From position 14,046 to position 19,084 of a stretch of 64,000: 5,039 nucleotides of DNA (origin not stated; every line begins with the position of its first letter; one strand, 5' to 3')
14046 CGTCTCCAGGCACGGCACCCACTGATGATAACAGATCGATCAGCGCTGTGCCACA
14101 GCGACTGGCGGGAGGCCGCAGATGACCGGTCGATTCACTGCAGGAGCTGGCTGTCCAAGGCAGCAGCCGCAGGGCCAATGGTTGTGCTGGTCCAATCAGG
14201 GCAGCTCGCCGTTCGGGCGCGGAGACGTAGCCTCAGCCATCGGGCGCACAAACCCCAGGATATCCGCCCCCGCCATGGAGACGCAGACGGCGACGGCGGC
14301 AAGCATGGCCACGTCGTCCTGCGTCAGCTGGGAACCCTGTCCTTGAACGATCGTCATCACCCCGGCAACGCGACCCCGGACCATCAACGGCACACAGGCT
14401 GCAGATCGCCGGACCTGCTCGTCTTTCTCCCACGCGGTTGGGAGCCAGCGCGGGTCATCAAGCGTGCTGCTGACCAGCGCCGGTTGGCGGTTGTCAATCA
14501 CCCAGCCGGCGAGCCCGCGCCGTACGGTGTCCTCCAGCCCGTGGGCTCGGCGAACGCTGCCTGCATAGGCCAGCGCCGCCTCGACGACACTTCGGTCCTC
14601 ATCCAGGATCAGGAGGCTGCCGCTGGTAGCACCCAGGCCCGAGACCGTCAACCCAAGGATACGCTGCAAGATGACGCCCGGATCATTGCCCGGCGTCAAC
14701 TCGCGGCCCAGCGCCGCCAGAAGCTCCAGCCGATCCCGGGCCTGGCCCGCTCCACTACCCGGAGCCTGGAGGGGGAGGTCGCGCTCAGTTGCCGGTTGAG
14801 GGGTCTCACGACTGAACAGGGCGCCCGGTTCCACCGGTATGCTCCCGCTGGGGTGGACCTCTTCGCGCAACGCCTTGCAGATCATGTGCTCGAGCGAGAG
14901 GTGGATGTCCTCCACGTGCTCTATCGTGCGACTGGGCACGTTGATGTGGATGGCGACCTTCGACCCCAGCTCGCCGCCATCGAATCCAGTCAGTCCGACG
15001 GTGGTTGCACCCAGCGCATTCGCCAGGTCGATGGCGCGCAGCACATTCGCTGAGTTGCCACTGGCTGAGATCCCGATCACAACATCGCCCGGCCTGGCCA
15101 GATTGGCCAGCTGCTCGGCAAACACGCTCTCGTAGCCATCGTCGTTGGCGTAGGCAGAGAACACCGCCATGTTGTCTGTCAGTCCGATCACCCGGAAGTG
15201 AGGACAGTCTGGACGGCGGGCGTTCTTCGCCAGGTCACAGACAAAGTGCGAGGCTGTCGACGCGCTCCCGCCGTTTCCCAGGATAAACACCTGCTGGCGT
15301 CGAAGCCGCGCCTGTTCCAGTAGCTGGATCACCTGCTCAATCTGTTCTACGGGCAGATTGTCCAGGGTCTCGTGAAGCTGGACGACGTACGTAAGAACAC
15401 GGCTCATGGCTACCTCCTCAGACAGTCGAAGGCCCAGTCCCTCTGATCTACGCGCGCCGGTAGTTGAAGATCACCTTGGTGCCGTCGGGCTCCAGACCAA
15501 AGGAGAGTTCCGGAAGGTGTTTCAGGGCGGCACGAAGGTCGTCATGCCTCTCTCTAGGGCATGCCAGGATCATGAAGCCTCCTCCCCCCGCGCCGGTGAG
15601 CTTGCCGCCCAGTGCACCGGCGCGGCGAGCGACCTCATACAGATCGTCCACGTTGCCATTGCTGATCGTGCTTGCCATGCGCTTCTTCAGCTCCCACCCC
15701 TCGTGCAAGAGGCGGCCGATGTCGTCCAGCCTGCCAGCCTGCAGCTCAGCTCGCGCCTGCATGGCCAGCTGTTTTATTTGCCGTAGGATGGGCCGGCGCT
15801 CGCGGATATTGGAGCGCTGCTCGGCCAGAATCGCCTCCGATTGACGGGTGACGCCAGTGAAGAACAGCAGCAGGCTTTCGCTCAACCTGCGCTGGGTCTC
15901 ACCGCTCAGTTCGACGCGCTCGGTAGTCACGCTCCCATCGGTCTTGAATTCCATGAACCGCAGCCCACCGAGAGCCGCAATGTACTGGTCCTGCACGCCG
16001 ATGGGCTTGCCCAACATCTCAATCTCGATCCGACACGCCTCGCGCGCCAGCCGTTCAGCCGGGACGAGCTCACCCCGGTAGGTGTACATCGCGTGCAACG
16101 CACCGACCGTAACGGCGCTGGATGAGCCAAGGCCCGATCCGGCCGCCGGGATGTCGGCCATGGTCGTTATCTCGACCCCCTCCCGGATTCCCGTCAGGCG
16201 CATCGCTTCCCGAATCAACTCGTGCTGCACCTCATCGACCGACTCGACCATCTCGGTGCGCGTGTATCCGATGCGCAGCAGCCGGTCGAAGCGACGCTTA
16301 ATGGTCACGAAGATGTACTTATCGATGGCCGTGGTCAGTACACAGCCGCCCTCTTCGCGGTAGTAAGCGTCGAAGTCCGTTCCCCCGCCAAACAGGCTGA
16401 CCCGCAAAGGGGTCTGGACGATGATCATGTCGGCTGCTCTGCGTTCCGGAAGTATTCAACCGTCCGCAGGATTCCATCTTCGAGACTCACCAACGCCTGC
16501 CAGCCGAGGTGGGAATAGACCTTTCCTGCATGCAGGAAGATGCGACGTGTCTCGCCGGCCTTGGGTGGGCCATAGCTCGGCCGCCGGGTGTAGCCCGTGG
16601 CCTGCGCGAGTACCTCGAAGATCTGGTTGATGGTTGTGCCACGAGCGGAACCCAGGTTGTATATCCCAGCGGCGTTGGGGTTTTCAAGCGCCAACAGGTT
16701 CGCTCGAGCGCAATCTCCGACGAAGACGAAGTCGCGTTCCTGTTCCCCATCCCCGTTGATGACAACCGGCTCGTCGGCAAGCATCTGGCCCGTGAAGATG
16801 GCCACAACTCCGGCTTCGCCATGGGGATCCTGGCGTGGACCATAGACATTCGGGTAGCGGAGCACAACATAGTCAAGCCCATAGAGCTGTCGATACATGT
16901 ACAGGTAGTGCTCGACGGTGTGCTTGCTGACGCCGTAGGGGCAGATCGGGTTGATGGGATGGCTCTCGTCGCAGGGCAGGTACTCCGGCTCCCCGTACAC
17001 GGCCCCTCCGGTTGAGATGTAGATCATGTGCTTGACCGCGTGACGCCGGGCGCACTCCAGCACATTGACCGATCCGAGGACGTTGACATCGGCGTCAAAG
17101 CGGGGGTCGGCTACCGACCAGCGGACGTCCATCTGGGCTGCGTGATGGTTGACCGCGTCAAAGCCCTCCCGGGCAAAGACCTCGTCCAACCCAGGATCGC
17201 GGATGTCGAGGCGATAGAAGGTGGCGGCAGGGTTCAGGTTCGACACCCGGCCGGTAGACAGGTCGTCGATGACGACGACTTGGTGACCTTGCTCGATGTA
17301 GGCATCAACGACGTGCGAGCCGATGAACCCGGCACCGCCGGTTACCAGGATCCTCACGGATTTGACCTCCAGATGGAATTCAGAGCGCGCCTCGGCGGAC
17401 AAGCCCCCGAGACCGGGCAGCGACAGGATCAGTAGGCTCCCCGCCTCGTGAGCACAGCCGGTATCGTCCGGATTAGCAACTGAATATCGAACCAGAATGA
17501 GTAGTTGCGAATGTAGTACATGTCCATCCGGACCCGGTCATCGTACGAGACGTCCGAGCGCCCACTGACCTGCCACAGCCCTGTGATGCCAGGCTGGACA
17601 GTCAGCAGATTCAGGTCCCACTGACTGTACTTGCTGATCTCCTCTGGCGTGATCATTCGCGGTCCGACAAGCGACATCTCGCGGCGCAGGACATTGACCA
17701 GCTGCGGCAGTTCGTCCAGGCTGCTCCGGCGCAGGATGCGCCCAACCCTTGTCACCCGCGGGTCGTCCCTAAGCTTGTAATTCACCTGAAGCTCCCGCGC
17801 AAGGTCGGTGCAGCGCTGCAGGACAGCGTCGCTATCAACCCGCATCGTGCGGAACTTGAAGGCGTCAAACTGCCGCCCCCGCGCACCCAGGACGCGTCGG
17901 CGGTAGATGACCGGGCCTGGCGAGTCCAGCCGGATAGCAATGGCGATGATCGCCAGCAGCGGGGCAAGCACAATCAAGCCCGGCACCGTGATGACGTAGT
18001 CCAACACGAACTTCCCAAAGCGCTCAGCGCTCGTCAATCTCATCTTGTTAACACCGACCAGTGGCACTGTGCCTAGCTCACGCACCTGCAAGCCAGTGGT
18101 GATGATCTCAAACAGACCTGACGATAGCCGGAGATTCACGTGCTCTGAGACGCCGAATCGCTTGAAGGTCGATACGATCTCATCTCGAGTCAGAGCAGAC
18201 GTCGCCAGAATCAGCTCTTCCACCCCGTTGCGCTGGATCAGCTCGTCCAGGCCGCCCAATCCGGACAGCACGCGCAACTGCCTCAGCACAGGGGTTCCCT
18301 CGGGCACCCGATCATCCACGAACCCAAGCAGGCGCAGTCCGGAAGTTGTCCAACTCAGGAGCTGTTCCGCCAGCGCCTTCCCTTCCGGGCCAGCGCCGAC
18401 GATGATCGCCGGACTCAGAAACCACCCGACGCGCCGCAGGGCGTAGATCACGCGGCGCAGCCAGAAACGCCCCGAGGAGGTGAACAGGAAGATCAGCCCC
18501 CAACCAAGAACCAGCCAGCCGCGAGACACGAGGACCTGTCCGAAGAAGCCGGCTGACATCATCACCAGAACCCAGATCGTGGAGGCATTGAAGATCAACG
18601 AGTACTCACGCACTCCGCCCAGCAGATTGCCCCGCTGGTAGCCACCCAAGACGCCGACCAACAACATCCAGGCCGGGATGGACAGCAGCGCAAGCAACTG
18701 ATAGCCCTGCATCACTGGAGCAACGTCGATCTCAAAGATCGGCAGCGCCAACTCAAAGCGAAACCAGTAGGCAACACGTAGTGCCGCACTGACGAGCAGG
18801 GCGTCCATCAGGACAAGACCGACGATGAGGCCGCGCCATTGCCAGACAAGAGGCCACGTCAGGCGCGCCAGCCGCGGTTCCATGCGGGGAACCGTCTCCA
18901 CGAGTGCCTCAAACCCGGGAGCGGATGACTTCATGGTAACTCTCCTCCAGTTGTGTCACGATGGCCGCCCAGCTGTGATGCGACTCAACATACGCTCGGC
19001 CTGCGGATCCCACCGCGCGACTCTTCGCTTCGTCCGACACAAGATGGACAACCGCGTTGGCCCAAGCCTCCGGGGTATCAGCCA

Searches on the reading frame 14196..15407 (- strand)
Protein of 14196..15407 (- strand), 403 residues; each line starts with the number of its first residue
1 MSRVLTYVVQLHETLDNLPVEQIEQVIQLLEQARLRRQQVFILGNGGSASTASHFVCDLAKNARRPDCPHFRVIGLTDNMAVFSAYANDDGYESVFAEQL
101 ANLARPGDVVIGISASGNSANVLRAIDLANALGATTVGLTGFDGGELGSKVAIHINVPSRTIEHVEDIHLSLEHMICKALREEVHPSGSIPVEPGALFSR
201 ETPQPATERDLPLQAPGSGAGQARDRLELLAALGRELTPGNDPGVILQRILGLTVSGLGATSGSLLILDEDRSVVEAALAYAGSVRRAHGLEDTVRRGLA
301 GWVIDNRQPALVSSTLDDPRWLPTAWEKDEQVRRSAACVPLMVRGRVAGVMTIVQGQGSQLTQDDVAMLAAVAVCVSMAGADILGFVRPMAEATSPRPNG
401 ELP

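Call 7: search_protein_families(library=pfam, proteins=[window:14196-15407:-], max_evalue=0.001)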
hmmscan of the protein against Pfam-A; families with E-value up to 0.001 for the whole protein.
window:14196-15407:- (403 aa): 5 families
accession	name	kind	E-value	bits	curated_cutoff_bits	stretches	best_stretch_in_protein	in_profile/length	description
PF13185.12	GAF_2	-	1.8e-16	61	28.6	1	242-373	3-128/136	GAF domain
PF13580.11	SIS_2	-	2.8e-15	57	27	1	11-141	9-138/138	SIS domain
PF01590.32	GAF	-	1.1e-13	52.3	22.4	1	243-377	2-130/133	GAF domain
PF13492.12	GAF_3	-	2.3e-11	44.6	27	1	243-377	2-124/129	GAF domain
PF01380.27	SIS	-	8.3e-09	35.8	25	1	96-159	43-108/131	SIS domain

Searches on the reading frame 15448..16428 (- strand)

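Call 7: search_protein_families(library=pfam, proteins=[window:15448-16428:-], max_evalue=0.001)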
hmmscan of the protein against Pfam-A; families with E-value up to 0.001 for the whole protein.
window:15448-16428:- (326 aa): 2 families
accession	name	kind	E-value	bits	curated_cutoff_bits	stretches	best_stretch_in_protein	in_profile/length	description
PF00288.32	GHMP_kinases_N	-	2.4e-15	56.9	22.3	1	76-155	11-87/87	GHMP kinases N terminal domain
PF08544.19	GHMP_kinases_C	-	2.8e-13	50.5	21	1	226-302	2-79/85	GHMP kinases C terminal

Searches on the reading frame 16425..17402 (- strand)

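Call 7: search_protein_families(library=pfam, proteins=[window:16425-17402:-], max_evalue=0.001)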
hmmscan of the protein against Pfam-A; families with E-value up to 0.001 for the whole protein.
window:16425-17402:- (325 aa): 8 families
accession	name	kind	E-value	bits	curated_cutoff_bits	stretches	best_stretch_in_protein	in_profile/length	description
PF01370.27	Epimerase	-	2.5e-64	217.4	20.9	1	18-251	1-240/240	NAD dependent epimerase/dehydratase family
PF16363.11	GDP_Man_Dehyd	-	2.1e-50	172.5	27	1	19-311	1-329/332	GDP-mannose 4,6 dehydratase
PF01073.25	3Beta_HSD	-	4.2e-18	65.8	22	1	19-240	1-230/280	3-beta hydroxysteroid dehydrogenase/isomerase family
PF02719.21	Polysacc_synt_2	-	1.7e-15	57.4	20.2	1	18-274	1-252/293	Polysaccharide biosynthesis protein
PF04321.23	RmlD_sub_bind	-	8.2e-14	51.8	27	1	17-190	2-155/287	RmlD substrate binding domain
PF07993.18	NAD_binding_4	-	2.2e-09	37.3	20.1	1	79-198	87-214/258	Male sterility protein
PF13460.12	NAD_binding_10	-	2.7e-08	34.4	27.2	1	22-186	1-146/184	NAD(P)H-binding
PF05368.20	NmrA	-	0.00017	21.7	27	1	17-168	4-135/298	NmrA-like family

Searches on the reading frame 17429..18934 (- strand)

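Call 7: search_protein_families(library=pfam, proteins=[window:17429-18934:-], max_evalue=0.001)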
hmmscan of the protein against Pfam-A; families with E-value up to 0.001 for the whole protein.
window:17429-18934:- (501 aa): 2 families
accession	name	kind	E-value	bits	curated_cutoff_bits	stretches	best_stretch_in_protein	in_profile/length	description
PF02397.22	Bac_transf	-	9.3e-61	204.9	27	1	308-495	1-178/179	Bacterial sugar transferase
PF13727.12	CoA_binding_3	-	8.1e-11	42.7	25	1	96-270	3-173/175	CoA-binding domain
